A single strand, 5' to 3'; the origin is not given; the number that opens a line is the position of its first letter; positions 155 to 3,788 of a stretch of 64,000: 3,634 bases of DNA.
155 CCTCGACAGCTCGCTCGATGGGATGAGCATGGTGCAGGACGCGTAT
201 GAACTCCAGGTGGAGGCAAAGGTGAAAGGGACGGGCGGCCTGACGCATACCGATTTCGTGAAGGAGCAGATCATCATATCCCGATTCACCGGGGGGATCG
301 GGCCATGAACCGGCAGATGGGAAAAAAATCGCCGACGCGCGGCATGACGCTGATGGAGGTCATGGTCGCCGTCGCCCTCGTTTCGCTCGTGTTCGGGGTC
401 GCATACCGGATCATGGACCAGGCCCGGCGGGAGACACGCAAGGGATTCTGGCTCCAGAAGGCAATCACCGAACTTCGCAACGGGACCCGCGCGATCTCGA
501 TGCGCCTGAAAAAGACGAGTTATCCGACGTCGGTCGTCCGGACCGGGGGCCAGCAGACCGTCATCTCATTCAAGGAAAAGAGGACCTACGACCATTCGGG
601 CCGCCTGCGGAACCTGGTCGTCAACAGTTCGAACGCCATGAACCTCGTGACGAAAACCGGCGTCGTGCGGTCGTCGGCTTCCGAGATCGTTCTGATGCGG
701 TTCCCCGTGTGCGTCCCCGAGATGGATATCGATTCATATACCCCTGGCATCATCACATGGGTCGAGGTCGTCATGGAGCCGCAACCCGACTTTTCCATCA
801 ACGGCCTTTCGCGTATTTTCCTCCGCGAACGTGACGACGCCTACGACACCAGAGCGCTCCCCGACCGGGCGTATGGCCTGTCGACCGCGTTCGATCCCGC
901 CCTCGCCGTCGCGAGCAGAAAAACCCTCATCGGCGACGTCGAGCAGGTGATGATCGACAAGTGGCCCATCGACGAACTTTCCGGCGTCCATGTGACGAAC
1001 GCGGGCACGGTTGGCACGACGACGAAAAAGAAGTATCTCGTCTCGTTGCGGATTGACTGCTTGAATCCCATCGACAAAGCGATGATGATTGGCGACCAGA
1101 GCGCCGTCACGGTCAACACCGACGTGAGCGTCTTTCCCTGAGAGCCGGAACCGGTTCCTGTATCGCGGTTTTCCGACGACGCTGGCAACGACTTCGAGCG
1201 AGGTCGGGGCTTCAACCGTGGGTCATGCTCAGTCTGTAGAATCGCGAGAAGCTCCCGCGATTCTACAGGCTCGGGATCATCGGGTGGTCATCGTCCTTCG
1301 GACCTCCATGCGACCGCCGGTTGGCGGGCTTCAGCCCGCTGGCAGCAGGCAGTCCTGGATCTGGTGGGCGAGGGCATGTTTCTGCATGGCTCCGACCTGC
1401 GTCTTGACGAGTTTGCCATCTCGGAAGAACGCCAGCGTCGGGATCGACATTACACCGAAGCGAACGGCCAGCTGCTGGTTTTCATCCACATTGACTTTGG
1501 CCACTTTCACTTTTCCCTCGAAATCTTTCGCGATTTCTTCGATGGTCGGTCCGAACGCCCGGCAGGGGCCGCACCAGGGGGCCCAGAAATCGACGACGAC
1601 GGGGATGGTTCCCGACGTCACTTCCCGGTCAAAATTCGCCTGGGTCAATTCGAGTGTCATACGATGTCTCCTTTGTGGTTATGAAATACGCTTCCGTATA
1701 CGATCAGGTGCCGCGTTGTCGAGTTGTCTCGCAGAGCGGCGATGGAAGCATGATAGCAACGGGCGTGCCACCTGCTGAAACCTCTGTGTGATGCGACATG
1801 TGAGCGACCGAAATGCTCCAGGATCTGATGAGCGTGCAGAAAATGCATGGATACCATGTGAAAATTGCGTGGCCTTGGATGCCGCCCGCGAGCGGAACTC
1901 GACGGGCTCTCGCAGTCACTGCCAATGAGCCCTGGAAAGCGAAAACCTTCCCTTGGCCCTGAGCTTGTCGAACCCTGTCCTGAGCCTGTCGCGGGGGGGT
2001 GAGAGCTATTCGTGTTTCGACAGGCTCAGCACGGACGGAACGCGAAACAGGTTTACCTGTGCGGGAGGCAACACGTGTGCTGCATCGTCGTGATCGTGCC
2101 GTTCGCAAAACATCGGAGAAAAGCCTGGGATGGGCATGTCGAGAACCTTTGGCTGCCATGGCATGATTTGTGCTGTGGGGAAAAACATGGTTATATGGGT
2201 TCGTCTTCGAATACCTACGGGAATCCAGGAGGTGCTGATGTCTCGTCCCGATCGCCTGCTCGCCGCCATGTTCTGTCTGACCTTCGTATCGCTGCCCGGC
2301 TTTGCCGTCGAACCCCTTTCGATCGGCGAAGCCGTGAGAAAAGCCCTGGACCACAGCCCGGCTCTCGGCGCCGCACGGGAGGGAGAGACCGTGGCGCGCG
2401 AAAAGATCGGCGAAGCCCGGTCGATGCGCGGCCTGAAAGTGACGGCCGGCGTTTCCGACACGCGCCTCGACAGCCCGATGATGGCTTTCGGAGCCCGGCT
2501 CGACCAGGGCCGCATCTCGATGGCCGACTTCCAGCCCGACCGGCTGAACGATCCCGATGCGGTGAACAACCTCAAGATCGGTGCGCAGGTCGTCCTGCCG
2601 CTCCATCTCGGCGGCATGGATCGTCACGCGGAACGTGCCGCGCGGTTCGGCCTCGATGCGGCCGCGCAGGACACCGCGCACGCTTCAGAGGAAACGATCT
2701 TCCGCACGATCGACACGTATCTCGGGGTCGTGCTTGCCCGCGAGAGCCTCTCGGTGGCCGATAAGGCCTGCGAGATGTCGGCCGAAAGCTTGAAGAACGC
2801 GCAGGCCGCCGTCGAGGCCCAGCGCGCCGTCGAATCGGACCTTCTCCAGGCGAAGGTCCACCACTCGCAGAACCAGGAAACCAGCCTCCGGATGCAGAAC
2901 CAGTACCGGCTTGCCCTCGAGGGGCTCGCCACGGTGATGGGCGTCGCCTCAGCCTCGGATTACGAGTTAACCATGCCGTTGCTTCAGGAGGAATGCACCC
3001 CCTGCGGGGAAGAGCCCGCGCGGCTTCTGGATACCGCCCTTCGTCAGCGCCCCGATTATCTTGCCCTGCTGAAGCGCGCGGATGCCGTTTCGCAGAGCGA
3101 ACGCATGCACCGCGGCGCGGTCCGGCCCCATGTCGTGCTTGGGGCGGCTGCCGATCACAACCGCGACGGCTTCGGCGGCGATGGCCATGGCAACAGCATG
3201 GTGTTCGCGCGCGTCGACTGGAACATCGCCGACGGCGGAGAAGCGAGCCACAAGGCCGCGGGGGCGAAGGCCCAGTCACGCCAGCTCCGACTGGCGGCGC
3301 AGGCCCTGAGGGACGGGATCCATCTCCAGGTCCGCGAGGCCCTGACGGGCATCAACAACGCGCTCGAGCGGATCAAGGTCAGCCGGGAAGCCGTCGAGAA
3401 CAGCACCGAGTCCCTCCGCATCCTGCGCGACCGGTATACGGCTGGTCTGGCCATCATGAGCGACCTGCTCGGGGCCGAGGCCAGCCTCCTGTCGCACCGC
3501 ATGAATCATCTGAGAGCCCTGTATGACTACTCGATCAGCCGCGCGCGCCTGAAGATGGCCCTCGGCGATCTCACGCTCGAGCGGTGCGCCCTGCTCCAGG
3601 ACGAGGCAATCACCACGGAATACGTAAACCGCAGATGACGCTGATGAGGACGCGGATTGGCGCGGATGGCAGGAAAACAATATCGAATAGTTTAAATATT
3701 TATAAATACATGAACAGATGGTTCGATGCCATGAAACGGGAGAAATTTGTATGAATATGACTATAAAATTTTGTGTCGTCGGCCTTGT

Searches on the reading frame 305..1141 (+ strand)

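Call 66: search_protein_families(library=pfam, proteins=[window:305-1141:+], max_evalue=0.001)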
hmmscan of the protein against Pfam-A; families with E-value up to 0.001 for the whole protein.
window:305-1141:+ (278 aa): 1 family
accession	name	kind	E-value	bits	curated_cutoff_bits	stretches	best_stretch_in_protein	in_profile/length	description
PF07963.17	N_methyl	-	3.1e-06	27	21.2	1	11-34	4-27/27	Prokaryotic N-terminal methylation motif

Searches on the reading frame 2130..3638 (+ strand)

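Call 24: search_protein_families(library=pfam, proteins=[window:2130-3638:+], max_evalue=0.001)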
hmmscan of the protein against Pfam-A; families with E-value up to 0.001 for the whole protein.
window:2130-3638:+ (502 aa): 1 family
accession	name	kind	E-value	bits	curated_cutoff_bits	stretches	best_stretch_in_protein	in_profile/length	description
PF02321.23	OEP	-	1.9e-45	155.4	22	2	297-479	2-187/187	Outer membrane efflux protein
